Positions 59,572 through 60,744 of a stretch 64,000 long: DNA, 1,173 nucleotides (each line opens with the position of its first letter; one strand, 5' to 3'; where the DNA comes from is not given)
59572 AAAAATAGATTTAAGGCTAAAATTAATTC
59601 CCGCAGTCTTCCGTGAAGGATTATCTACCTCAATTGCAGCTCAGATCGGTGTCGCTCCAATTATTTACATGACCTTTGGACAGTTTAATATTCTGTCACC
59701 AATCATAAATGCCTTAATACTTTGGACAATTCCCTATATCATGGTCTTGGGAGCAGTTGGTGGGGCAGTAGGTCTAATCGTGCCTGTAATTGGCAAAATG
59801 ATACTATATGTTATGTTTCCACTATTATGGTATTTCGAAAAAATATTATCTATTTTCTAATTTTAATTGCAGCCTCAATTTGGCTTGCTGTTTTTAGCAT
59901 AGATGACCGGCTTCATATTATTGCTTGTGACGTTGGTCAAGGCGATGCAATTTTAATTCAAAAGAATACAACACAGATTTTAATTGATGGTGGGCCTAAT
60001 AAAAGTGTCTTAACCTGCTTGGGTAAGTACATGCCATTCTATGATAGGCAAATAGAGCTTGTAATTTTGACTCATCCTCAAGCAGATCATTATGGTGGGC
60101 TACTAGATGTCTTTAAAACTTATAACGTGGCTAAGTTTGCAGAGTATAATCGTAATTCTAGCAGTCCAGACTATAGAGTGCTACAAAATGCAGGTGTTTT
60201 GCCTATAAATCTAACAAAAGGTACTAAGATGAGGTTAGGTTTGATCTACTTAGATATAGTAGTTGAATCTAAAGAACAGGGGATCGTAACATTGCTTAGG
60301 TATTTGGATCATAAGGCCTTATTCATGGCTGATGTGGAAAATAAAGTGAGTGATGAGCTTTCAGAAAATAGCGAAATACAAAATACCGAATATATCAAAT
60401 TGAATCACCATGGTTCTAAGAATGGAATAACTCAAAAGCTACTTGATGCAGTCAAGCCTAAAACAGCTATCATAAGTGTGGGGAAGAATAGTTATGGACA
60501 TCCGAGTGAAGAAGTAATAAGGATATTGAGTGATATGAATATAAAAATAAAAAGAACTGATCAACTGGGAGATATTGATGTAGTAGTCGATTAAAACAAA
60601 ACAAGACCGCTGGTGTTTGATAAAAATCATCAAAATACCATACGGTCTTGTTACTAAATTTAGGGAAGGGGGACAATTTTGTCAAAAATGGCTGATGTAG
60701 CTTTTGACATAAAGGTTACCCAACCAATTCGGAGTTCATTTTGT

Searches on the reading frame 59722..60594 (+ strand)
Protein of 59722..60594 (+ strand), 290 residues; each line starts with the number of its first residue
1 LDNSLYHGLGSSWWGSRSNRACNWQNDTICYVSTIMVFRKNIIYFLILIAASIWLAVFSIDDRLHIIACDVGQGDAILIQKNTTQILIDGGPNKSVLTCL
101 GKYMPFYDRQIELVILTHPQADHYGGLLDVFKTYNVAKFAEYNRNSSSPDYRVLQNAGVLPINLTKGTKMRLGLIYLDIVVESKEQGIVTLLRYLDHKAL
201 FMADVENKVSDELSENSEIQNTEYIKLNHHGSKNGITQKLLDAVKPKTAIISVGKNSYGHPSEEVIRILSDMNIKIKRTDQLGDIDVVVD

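Call 32: search_protein_families(library=pfam, proteins=[window:59722-60594:+], max_evalue=0.01)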
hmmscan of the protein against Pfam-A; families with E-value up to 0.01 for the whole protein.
window:59722-60594:+ (290 aa): 4 families
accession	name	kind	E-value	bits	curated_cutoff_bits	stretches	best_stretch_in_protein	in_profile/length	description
PF00753.33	Lactamase_B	-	5.5e-10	40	22.7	1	70-254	2-195/196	Metallo-beta-lactamase superfamily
PF25281.1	MBL_MAP1B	-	2.5e-05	23.9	37.6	1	72-153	29-106/279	MAP1B MBL-like domain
PF12706.13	Lactamase_B_2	-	0.0001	22.4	27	1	84-132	1-52/200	Beta-lactamase superfamily domain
PF16661.11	Lactamase_B_6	-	0.0028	17.5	27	1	79-133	2-58/193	Metallo-beta-lactamase superfamily domain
